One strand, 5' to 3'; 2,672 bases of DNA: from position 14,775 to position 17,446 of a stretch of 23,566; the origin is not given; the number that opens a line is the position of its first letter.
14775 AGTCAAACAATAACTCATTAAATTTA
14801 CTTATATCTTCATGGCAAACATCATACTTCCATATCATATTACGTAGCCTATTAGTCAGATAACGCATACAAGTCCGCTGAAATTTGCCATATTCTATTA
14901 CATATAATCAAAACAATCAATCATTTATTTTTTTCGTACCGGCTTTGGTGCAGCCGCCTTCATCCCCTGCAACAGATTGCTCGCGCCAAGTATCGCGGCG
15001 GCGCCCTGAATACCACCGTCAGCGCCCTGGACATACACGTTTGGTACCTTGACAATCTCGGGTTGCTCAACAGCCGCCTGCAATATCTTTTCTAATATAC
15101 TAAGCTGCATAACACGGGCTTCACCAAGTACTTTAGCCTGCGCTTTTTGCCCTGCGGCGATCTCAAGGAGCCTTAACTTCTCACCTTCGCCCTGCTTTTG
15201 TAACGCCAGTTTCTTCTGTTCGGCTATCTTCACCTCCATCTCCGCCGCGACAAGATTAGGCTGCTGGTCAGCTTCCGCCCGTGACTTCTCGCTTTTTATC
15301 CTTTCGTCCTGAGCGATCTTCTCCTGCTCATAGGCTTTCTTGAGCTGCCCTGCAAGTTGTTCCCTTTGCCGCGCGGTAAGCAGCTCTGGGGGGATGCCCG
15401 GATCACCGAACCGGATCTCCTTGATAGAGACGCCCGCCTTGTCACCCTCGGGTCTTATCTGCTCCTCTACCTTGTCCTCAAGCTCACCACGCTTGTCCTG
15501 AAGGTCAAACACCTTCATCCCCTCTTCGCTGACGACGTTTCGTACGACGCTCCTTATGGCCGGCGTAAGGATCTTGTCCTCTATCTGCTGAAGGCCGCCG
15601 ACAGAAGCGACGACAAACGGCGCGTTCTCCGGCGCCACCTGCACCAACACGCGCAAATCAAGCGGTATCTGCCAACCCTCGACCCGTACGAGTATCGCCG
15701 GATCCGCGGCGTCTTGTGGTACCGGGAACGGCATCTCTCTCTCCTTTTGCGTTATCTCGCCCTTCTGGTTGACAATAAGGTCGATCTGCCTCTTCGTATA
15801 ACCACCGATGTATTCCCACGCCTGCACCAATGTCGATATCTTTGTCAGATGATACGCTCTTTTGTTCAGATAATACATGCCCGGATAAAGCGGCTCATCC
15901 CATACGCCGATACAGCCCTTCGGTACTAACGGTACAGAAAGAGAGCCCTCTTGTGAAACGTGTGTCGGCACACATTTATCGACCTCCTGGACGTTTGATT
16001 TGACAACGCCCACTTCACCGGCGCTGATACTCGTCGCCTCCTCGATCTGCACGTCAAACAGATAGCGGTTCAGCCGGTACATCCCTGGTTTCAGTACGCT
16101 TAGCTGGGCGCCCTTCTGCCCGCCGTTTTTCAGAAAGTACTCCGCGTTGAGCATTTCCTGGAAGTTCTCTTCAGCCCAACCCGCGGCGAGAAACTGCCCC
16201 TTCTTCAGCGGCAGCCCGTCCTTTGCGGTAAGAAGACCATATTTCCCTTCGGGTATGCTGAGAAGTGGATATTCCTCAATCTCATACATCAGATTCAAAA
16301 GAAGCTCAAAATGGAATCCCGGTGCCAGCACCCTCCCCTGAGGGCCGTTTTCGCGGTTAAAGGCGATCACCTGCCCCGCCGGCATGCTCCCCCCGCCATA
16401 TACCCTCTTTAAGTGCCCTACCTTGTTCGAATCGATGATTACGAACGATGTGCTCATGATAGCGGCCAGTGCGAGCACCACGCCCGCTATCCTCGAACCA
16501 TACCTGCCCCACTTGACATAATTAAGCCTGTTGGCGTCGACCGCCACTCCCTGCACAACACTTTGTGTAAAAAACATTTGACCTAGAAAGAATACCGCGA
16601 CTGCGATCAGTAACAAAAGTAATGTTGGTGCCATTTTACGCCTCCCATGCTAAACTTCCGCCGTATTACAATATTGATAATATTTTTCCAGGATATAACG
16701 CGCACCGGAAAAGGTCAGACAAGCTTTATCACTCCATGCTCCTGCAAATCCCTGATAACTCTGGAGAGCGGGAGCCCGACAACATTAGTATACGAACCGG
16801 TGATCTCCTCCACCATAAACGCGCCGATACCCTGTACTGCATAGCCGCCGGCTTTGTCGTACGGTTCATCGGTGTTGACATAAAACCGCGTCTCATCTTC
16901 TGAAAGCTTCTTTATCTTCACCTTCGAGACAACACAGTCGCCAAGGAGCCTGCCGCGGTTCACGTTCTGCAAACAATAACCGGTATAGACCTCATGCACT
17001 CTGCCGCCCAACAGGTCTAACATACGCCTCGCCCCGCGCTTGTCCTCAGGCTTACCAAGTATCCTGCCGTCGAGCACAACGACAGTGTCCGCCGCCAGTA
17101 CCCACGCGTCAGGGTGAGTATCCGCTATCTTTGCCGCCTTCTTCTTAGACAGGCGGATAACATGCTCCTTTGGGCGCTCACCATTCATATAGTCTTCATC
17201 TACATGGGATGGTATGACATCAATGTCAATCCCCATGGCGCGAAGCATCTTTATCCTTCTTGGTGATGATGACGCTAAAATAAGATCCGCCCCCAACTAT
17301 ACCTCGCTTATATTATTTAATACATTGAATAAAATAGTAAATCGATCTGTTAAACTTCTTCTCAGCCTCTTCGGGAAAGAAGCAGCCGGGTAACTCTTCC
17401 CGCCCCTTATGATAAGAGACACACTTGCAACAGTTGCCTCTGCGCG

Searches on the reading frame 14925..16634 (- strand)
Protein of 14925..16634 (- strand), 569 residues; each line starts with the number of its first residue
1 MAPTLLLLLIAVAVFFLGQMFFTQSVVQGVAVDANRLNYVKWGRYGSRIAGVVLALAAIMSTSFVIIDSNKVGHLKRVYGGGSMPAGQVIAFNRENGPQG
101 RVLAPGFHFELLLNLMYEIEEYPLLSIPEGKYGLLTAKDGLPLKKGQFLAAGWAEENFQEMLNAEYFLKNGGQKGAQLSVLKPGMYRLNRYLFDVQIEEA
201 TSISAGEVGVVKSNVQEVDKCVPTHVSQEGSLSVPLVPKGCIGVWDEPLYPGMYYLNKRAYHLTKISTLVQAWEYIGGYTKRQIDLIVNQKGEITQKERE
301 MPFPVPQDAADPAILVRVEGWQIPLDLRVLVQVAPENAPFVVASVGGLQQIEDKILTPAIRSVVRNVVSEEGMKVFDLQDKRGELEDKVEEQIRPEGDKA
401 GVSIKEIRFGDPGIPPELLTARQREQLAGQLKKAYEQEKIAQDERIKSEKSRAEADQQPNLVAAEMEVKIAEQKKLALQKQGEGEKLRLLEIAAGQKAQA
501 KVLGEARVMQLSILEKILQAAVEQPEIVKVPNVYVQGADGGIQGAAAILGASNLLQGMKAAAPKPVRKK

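Call 21: search_protein_families(library=pfam, proteins=[window:14925-16634:-])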
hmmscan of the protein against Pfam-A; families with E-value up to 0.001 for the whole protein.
window:14925-16634:- (569 aa): 2 families
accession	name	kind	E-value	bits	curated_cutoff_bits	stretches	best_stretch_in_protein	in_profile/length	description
PF01145.31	Band_7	-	7.5e-13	49.4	23.6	1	320-439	57-168/176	SPFH domain / Band 7 family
PF13421.11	Band_7_1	-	0.0008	19.5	24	0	355-421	136-202/211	SPFH domain-Band 7 family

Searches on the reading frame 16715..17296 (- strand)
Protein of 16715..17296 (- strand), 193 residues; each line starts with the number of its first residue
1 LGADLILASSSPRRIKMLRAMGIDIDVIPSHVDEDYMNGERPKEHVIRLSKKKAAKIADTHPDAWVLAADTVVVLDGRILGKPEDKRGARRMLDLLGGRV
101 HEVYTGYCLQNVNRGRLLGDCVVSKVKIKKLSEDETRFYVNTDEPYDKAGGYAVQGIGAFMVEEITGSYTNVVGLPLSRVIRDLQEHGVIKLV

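Call 21: search_protein_families(library=pfam, proteins=[window:16715-17296:-])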
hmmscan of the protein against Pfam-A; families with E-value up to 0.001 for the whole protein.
window:16715-17296:- (193 aa): 1 family
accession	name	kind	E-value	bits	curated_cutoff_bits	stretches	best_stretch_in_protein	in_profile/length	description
PF02545.19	Maf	-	5.1e-59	199.5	27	1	5-186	2-186/187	Maf-like protein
